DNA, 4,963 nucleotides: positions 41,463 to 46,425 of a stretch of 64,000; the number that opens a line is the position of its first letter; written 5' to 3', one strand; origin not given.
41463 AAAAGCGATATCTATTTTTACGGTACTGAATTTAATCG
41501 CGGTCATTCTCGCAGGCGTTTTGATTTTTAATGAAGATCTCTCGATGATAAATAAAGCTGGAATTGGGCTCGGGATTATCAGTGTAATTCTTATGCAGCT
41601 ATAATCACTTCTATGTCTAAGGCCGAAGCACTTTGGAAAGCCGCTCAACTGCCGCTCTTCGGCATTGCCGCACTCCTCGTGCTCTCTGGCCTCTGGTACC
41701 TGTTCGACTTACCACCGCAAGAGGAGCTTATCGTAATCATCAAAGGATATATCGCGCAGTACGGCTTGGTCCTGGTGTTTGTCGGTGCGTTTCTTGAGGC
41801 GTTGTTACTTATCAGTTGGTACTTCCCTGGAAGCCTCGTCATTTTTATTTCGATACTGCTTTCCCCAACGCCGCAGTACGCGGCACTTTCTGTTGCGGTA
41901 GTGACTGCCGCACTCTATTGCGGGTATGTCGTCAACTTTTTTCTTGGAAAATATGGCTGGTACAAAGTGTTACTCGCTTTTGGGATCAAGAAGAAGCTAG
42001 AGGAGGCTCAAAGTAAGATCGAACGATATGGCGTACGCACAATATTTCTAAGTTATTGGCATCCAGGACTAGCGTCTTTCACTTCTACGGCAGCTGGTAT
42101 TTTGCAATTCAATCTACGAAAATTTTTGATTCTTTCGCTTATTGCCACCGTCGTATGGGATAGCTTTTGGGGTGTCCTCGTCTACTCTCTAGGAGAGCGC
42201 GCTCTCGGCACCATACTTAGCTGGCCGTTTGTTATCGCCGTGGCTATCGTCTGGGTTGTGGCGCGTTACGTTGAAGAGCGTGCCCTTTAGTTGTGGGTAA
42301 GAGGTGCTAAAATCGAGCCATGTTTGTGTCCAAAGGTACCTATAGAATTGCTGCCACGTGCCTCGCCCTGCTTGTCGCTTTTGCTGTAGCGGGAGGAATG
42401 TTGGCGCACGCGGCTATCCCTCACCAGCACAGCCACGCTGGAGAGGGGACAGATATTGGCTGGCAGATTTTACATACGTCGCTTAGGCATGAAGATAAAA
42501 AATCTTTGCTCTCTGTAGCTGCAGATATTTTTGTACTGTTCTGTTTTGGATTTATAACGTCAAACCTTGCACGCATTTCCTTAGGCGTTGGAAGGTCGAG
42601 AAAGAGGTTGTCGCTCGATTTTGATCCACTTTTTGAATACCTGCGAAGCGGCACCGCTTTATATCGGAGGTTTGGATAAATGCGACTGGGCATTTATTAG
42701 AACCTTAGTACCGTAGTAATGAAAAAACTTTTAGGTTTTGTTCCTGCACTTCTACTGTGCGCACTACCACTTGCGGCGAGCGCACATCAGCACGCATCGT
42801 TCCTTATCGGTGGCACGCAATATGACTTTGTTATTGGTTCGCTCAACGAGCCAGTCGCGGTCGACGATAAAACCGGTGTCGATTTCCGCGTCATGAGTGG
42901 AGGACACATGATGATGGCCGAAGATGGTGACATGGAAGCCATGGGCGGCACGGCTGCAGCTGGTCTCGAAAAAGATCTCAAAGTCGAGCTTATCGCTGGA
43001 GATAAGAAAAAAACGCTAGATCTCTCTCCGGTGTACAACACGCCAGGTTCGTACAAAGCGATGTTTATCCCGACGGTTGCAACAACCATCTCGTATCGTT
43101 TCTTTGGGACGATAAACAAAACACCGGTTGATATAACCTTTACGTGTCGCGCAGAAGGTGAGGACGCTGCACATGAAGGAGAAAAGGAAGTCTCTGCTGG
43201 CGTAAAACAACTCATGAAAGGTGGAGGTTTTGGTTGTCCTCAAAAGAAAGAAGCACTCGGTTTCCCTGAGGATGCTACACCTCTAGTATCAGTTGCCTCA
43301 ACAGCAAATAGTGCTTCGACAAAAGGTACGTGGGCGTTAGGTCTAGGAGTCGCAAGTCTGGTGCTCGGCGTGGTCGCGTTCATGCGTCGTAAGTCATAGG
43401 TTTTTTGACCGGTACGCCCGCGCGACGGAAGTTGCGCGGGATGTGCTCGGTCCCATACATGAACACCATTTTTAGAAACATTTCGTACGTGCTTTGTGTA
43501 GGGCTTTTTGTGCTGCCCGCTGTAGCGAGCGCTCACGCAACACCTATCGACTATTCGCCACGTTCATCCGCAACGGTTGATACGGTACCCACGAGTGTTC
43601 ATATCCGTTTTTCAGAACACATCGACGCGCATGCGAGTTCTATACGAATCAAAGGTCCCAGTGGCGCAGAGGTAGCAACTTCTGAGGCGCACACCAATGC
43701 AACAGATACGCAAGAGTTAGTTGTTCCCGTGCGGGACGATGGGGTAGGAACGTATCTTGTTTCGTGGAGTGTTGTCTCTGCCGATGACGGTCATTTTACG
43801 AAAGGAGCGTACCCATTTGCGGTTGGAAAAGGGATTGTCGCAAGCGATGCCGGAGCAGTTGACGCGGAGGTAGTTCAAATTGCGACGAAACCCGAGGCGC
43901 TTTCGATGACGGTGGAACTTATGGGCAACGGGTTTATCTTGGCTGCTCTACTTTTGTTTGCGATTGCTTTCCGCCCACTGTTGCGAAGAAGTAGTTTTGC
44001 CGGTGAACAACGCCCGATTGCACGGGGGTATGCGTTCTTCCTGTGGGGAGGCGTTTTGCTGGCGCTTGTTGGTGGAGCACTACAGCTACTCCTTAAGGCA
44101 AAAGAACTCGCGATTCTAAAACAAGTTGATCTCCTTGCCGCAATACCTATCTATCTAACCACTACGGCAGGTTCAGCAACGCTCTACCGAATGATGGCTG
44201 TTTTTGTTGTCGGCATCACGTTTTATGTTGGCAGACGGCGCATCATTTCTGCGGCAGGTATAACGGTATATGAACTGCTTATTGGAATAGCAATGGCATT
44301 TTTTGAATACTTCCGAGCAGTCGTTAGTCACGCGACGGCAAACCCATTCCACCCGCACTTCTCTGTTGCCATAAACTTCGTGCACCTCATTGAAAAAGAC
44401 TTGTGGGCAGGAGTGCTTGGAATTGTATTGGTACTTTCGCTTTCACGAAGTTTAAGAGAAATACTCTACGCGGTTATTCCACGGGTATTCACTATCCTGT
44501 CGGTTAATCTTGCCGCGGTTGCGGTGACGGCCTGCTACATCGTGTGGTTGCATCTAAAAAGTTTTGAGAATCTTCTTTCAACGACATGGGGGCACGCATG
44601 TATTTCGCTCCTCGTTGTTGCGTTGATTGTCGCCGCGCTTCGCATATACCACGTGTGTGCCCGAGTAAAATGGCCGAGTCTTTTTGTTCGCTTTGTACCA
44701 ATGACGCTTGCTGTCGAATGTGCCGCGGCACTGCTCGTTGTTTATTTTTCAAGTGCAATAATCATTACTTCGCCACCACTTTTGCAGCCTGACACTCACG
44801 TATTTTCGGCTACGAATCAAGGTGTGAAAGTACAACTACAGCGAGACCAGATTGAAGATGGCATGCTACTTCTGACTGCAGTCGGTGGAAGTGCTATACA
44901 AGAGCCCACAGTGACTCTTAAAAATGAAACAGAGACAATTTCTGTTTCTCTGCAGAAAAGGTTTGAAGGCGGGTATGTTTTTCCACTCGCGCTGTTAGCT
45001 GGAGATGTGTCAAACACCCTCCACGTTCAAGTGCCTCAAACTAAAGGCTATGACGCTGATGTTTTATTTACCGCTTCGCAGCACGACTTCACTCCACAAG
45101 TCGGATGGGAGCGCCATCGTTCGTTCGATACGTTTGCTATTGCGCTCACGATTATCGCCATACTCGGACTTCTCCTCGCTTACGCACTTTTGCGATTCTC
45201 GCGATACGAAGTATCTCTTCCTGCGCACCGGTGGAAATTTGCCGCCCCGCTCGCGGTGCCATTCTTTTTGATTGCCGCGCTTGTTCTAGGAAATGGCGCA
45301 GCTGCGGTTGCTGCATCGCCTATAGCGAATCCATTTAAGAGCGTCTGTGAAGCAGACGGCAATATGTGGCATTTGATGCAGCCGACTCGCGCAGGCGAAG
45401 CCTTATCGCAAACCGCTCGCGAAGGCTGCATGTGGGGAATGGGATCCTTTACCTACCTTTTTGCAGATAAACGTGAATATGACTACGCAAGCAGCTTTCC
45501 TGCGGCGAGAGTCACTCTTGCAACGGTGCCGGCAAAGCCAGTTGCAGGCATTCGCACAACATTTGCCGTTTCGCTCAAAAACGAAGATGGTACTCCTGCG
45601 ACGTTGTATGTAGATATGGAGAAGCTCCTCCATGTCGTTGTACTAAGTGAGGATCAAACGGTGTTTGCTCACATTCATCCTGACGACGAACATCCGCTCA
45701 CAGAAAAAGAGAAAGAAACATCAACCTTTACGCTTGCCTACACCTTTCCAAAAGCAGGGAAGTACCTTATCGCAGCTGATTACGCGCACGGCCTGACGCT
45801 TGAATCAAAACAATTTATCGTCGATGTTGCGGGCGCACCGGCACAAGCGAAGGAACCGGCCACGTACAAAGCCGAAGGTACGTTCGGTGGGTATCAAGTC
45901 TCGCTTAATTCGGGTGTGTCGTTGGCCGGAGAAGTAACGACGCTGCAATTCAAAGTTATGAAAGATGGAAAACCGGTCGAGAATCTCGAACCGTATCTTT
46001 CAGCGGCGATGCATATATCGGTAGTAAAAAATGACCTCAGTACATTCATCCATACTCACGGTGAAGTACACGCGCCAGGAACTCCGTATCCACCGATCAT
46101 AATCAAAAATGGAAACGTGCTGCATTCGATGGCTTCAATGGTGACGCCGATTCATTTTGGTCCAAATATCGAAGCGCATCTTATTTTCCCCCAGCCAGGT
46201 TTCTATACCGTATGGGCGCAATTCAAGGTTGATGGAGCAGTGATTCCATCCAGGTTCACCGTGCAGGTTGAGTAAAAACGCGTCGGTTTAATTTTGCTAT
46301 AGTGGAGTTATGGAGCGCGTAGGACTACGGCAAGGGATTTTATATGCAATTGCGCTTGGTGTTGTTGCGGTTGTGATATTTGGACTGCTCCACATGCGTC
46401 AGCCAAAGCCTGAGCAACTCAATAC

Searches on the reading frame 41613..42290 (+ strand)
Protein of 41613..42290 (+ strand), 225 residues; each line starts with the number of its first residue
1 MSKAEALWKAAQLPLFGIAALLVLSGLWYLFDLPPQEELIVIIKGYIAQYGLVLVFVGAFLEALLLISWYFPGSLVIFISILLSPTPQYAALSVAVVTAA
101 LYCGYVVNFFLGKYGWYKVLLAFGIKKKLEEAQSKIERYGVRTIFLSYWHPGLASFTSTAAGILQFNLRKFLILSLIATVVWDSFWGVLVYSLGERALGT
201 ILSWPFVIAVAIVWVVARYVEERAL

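Call 13: search_protein_families(library=pfam, proteins=[window:41613-42290:+], max_evalue=0.001)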
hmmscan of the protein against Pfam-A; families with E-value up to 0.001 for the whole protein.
window:41613-42290:+ (225 aa): 1 family
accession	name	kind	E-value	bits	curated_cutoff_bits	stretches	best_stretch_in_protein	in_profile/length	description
PF09335.16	VTT_dom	-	7.5e-12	46.2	33.9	1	73-191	3-122/123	VTT domain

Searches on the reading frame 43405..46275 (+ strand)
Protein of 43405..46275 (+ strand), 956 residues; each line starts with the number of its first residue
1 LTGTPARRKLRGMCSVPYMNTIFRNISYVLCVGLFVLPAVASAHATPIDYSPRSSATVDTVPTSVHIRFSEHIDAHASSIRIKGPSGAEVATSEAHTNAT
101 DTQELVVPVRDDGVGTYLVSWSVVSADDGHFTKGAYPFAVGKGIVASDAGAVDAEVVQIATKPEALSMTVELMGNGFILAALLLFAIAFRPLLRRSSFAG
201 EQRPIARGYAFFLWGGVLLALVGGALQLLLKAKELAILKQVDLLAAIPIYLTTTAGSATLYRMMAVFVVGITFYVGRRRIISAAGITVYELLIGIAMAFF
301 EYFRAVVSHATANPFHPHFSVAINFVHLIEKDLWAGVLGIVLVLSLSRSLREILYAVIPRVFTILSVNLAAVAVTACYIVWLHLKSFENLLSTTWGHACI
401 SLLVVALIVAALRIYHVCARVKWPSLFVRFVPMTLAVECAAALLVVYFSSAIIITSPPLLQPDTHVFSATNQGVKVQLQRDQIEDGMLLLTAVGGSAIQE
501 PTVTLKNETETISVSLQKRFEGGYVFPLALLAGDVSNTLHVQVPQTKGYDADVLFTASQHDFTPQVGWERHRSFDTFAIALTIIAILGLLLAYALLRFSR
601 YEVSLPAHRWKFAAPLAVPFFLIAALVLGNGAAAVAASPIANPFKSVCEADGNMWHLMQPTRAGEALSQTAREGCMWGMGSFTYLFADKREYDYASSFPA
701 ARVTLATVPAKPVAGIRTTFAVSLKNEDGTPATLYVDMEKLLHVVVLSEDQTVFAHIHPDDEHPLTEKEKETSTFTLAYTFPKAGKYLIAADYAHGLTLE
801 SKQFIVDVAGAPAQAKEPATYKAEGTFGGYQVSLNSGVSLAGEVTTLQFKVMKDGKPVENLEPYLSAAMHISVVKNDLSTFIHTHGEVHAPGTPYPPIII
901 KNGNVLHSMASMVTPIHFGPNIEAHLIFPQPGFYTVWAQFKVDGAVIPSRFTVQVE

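Call 14: search_protein_families(library=pfam, proteins=[window:43405-46275:+], max_evalue=0.001)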
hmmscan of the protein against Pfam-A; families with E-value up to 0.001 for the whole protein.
window:43405-46275:+ (956 aa): 2 families
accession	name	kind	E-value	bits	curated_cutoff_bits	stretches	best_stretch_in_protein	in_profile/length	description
PF04234.18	CopC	-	4.6e-18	66.4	23.3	1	44-140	1-92/92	CopC domain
PF00630.25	Filamin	-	0.00095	20.4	26.9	0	713-793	18-82/93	Filamin/ABP280 repeat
